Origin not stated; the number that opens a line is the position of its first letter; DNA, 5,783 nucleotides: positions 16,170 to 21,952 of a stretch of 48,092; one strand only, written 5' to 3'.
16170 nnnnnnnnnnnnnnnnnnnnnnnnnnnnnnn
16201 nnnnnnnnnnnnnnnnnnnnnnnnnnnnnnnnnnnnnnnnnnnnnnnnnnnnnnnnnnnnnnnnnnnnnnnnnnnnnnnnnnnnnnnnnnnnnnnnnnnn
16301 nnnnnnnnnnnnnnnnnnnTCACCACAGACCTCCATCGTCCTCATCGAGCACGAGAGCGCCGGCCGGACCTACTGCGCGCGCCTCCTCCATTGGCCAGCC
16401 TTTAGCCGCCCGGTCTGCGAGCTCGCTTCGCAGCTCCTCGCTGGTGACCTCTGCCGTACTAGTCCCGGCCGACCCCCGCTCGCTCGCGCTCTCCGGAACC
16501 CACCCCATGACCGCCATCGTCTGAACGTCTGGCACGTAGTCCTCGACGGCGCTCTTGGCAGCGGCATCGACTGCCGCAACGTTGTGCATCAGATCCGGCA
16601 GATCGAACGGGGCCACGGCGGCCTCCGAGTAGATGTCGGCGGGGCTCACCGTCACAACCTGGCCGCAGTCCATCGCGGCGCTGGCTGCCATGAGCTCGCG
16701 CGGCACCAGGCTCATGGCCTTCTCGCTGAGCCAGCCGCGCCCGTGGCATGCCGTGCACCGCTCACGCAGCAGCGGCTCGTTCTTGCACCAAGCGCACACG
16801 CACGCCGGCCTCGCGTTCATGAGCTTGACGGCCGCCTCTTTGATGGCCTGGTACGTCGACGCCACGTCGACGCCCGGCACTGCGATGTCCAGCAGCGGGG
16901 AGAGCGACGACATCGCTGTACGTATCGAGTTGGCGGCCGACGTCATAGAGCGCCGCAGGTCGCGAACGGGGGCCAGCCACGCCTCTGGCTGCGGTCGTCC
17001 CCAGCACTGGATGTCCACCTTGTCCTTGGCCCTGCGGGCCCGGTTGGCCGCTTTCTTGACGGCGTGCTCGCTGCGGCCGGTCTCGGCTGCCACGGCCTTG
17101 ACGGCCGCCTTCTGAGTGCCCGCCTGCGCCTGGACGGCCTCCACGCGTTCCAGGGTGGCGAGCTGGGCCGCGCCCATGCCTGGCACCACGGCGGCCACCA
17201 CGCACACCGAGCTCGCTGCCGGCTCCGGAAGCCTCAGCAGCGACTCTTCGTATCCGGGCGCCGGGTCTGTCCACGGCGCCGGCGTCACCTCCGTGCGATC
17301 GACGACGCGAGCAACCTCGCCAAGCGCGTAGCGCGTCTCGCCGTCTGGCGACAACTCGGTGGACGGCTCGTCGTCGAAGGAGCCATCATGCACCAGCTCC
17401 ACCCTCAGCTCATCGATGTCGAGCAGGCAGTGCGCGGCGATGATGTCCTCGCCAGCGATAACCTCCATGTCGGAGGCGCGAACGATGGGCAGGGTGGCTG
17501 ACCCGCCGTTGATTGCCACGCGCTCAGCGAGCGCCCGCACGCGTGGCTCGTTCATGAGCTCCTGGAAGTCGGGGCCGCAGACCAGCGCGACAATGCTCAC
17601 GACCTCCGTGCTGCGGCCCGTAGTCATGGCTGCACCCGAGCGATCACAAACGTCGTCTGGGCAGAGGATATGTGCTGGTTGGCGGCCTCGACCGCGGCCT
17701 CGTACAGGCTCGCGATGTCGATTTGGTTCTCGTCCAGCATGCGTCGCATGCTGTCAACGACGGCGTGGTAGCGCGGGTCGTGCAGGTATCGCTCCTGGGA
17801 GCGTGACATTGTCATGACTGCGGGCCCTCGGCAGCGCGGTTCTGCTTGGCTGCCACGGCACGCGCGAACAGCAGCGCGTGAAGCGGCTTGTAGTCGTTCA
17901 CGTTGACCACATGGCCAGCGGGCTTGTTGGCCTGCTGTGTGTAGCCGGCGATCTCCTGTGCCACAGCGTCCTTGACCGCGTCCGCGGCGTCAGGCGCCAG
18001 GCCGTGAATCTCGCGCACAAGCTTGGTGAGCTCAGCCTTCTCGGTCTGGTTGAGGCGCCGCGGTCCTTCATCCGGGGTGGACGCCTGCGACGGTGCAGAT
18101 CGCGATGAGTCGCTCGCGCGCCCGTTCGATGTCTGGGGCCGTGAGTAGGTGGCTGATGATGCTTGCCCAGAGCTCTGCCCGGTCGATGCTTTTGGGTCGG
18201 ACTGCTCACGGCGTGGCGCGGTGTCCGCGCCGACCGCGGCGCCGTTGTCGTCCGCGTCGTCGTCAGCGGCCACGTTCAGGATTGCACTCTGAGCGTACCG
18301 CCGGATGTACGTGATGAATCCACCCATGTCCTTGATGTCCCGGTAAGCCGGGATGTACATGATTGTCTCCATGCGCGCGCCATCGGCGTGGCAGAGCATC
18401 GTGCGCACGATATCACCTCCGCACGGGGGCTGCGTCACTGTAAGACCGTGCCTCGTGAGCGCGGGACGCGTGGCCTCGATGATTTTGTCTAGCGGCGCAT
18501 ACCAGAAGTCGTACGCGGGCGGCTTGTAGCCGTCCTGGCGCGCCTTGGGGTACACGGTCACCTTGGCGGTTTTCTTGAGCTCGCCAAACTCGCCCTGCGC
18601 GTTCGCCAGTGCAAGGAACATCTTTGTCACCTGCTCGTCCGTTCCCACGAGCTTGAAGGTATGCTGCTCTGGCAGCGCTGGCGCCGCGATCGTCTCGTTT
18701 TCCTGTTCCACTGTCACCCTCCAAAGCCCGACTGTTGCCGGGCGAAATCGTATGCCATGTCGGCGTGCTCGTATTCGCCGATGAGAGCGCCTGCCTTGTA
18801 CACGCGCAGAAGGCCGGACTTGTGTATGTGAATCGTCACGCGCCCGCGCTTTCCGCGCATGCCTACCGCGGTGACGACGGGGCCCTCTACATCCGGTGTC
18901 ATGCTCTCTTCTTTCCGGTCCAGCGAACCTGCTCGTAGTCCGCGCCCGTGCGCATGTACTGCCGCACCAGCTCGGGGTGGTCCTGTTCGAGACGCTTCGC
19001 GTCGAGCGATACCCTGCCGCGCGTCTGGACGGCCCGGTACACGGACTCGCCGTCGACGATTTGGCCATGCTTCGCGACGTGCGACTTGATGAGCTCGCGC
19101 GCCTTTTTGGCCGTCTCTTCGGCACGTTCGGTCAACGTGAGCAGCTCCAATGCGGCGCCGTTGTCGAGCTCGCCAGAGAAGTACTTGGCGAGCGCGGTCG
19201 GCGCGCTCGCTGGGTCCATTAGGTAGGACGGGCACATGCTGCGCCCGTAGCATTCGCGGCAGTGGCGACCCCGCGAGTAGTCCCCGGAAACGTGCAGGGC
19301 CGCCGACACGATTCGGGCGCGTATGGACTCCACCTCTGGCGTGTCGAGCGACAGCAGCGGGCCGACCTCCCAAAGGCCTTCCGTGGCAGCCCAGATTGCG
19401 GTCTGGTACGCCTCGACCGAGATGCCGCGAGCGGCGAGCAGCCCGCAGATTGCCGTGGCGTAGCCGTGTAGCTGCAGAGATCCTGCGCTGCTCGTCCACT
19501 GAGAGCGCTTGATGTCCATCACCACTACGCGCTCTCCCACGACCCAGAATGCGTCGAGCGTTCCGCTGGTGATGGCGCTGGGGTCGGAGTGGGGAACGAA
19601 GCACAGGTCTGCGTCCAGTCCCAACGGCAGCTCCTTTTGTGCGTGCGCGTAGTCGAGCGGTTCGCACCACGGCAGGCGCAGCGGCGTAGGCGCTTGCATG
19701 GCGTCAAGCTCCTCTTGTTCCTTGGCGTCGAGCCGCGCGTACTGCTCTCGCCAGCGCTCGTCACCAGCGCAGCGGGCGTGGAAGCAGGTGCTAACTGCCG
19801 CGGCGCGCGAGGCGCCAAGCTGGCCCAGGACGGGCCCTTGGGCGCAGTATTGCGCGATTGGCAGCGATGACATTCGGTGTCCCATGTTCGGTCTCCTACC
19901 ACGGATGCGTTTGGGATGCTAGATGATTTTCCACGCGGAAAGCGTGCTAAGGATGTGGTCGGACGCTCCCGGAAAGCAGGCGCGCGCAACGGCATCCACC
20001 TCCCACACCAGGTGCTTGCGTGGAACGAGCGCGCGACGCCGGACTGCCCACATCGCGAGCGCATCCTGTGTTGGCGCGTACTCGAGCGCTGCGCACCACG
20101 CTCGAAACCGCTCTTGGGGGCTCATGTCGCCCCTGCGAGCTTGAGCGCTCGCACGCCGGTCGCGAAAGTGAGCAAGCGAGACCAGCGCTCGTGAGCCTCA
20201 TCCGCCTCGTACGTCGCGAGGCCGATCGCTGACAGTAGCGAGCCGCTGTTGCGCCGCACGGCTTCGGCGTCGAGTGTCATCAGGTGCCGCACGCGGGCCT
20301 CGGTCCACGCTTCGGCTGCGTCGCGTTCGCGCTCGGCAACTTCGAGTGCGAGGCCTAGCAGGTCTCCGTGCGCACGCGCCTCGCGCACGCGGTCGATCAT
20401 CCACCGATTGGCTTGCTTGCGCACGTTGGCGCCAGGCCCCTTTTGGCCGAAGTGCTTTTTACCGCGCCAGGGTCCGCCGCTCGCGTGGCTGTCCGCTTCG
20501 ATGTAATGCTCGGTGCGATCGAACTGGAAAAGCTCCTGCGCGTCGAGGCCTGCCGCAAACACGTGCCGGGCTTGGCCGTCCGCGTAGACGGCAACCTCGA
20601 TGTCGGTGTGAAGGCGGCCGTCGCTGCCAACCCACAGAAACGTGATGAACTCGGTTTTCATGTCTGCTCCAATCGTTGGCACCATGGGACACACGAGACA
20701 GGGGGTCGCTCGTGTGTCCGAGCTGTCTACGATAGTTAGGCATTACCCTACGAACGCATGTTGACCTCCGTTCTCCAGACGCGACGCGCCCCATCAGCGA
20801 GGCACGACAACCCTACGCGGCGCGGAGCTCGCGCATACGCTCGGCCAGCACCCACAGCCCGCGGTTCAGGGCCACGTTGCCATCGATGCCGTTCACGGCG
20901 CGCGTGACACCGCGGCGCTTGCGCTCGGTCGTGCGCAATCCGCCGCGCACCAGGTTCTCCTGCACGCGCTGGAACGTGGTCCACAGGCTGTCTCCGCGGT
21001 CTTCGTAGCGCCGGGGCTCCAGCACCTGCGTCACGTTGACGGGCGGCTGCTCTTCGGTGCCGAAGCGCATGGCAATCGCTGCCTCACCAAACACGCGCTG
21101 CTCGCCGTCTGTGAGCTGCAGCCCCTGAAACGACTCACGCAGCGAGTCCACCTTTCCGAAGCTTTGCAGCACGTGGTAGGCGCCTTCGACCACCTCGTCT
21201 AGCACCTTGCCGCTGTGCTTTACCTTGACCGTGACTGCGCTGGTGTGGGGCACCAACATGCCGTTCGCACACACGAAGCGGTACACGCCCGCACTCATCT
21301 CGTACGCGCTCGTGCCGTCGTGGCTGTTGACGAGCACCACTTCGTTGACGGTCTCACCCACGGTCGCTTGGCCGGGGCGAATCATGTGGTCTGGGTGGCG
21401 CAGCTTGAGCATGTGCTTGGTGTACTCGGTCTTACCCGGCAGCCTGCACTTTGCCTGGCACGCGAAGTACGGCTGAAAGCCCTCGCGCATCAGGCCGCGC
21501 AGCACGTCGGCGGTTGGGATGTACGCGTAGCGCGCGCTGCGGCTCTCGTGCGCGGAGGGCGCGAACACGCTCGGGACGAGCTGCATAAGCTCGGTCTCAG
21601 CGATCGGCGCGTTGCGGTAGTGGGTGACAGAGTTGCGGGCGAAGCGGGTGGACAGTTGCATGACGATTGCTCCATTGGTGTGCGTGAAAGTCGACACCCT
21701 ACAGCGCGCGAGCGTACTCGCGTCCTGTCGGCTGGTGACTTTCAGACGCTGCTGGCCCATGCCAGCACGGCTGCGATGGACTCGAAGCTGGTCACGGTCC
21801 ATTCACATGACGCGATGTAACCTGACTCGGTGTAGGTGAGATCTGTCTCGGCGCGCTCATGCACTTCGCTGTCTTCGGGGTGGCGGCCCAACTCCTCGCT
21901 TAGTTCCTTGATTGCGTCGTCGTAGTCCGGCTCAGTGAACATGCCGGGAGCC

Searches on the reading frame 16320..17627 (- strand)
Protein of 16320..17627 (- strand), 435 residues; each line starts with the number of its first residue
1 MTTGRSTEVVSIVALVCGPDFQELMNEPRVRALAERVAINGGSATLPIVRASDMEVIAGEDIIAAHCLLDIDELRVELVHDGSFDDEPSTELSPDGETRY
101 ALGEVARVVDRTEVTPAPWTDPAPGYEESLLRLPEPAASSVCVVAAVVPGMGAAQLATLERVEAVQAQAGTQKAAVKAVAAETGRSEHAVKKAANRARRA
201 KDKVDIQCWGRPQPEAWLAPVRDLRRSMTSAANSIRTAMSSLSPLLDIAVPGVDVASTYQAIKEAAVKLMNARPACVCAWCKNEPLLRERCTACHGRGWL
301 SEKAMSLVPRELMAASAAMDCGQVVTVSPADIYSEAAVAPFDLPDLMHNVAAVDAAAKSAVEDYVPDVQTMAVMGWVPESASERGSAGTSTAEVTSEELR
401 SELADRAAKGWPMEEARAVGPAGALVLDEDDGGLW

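Call 19: search_protein_families(library=pfam, max_evalue=0.01, proteins=[window:16320-17627:-])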
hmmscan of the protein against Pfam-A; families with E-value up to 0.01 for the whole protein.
window:16320-17627:- (435 aa): 0 families

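Call 50: search_protein_families(library=pfam, max_evalue=0.001, proteins=[window:16320-17627:-])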
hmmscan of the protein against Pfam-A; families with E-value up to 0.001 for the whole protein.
window:16320-17627:- (435 aa): 0 families

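Call 83: search_solved_structures(query=window:16320-17627:-, max_evalue=1)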
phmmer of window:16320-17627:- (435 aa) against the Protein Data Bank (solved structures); distinct sequences matched with E-value up to 1: 0.

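Call 86: search_protein_families(library=phrogs, max_evalue=0.001, proteins=[window:16320-17627:-])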
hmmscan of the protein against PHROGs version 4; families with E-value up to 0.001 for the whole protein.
window:16320-17627:- (435 aa): 0 families

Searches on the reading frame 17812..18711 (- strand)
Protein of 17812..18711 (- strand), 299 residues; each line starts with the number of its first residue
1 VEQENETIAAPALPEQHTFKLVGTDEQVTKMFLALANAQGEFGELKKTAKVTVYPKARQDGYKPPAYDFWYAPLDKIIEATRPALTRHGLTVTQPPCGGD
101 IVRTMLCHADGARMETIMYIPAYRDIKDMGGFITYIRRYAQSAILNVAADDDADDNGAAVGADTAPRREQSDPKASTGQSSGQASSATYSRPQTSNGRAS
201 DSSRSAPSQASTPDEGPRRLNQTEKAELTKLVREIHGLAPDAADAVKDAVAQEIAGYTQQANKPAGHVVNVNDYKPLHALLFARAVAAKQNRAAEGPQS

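Call 19: search_protein_families(library=pfam, max_evalue=0.01, proteins=[window:17812-18711:-])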
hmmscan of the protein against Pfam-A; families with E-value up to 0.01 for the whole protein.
window:17812-18711:- (299 aa): 1 family
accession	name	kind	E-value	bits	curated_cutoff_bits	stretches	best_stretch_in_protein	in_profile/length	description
PF04404.17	ERF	-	1.5e-13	51.4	25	1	58-177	19-148/153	ERF superfamily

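Call 86: search_protein_families(library=phrogs, max_evalue=0.001, proteins=[window:17812-18711:-])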
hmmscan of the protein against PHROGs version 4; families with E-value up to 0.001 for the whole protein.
window:17812-18711:- (299 aa): 4 families
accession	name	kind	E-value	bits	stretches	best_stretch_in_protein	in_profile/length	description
phrog_2324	-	DNA, RNA and nucleotide metabolism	7.5e-29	101.7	1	25-202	5-170/193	Erf-like ssDNA annealing protein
phrog_155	-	DNA, RNA and nucleotide metabolism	7.5e-28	99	1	21-261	58-275/308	Erf-like ssDNA annealing protein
phrog_34817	-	unknown function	9e-25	88.5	1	25-177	6-152/291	-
phrog_10003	-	other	3.9e-07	30.8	1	9-155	12-168/297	recombinase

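Call 117: search_dna_similar(query=window:17812-18711:-, collection=phages, mode=protein, max_rows=12)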
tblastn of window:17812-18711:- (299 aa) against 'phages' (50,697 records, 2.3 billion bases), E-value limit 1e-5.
Records with a match: 39; places in all: 39; records where one place covers at least 80% of the query: 0.
Best place of each record, by identity: <60% 39.
By first word of the organism name: Clostridium 13; Pseudomonas 8; Mycobacterium 6; Stenotrophomonas 3; Bacillus 3; Listeria 3; Pseudoalteromonas 2; Xanthomonas 1.
By host as written in the record: Clostridium perfringens 10; Pseudomonas aeruginosa 3; Pseudomonas fluorescens SBW25 2; Pseudomonas aeruginosa ATCC 27853 2; Mycobacterium smegmatis mc2 155 2; Mycobacterium sp. 2; Pseudoalteromonas sp. Bq0 2; Listeria monocytogenes 2; and 13 more.
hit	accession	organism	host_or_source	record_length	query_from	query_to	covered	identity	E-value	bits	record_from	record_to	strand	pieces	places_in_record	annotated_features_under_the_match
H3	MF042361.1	Pseudomonas phage Skulduggery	Pseudomonas fluorescens SBW25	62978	23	142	40%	42.2%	2e-15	82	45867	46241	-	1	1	hypothetical protein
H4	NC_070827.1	Pseudomonas phage Skulduggery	Pseudomonas fluorescens SBW25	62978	23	142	40%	42.2%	2e-15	82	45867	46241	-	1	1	hypothetical protein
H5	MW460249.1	Pseudomonas phage Itty13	Pseudomonas aeruginosa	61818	31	145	38%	40.5%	3e-14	79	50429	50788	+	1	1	hypothetical protein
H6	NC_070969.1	Pseudomonas phage Itty13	Pseudomonas aeruginosa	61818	31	145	38%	40.5%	3e-14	79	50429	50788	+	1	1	hypothetical protein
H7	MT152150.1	Pseudomonas phage 8P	Pseudomonas stutzeri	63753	26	145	40%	37.3%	4e-12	72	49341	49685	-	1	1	ERF family protein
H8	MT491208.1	Pseudomonas phage vB_PaeM_USP_25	Pseudomonas aeruginosa ATCC 27853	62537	26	145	40%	36.5%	1e-11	71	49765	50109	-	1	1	ERF superfamily protein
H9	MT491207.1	Pseudomonas phage vB_PaeM_USP_18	Pseudomonas aeruginosa ATCC 27853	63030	26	145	40%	36.5%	2e-11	71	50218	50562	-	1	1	ERF superfamily protein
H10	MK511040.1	Pseudomonas phage vB_Pae_CF63a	Pseudomonas aeruginosa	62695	23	142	40%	36.2%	2e-12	74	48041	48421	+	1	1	hypothetical protein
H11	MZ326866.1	Stenotrophomonas phage Suso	Stenotrophomonas maltophilia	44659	34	145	37%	36.9%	4e-9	63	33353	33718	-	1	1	RecA-like DNA recombinase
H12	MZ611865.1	Stenotrophomonas phage StM171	Stenotrophomonas maltophilia 2355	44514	34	145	37%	36.9%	7e-9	62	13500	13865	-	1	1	ERF superfamily protein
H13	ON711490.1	Xanthomonas phage HXX_Dennis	Xanthomonas campestris XC114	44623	34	145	37%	36.9%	7e-9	62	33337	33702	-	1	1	ERF superfamily protein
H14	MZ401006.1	Clostridium phage CPQ4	Clostridium perfringens JCM 1290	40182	26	145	40%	34.1%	2e-9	64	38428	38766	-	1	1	hypothetical protein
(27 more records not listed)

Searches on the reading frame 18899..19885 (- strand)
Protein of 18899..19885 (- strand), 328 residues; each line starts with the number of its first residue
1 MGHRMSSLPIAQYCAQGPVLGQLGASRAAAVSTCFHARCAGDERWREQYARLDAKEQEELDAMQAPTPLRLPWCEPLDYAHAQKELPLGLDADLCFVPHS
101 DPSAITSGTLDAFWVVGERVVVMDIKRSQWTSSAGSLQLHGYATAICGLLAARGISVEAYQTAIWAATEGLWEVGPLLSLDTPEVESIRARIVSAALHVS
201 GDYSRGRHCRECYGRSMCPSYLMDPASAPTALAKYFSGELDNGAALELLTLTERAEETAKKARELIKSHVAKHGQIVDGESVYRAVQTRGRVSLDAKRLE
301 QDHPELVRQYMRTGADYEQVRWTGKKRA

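Call 19: search_protein_families(library=pfam, max_evalue=0.01, proteins=[window:18899-19885:-])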
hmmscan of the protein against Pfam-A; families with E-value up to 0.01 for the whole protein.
window:18899-19885:- (328 aa): 0 families

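Call 84: search_solved_structures(query=window:18899-19885:-, max_evalue=1)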
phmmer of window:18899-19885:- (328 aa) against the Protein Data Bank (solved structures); distinct sequences matched with E-value up to 1: 0.

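Call 86: search_protein_families(library=phrogs, max_evalue=0.001, proteins=[window:18899-19885:-])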
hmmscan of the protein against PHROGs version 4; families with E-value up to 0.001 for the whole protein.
window:18899-19885:- (328 aa): 2 families
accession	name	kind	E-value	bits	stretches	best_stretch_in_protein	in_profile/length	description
phrog_434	-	DNA, RNA and nucleotide metabolism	1e-06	29.2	1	253-326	289-365/372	RecE-like recombination exonuclease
phrog_69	-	DNA, RNA and nucleotide metabolism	0.00013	22.1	1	104-279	204-383/501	exonuclease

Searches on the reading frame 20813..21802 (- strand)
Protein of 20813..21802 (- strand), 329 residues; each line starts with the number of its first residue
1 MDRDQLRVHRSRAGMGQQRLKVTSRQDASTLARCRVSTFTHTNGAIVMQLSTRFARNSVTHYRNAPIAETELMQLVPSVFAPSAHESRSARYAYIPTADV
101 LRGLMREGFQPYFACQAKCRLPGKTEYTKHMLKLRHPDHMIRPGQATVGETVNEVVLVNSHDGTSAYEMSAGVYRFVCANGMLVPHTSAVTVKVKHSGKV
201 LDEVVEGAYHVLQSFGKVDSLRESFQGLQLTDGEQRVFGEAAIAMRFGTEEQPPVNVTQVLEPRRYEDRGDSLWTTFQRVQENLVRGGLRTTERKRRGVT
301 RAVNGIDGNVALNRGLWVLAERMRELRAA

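Call 13: search_protein_families(library=pfam, max_evalue=0.01, proteins=[window:20813-21802:-])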
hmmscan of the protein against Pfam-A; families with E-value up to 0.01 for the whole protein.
window:20813-21802:- (329 aa): 1 family
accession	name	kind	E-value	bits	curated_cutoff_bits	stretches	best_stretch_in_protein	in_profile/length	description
PF06067.16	DUF932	-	1.2e-45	156.4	23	1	84-317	1-227/227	Domain of unknown function (DUF932)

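Call 14: search_protein_families(library=phrogs, max_evalue=0.01, proteins=[window:20813-21802:-])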
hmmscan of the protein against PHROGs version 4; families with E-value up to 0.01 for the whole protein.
window:20813-21802:- (329 aa): 2 families
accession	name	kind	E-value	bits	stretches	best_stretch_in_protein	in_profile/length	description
phrog_12094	-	unknown function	3.6e-96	322.6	1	50-327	2-278/281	-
phrog_1221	-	unknown function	7.8e-08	32.8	1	135-201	147-212/355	-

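Call 16: find_related_loci(query=window:20813-21802:-, collection=viral_contigs, flank=8000)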
Query window:20813-21802:- (329 aa) in viral_contigs; peptide patterns used: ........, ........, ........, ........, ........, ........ (x = any residue, [..] = any of these).
1 stretches matched a pattern; 1 encode a relative of the query (tblastn E <= 1e-3); 1 distinct loci.
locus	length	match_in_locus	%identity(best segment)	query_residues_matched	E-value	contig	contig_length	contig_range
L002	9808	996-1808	43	72-327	8e-71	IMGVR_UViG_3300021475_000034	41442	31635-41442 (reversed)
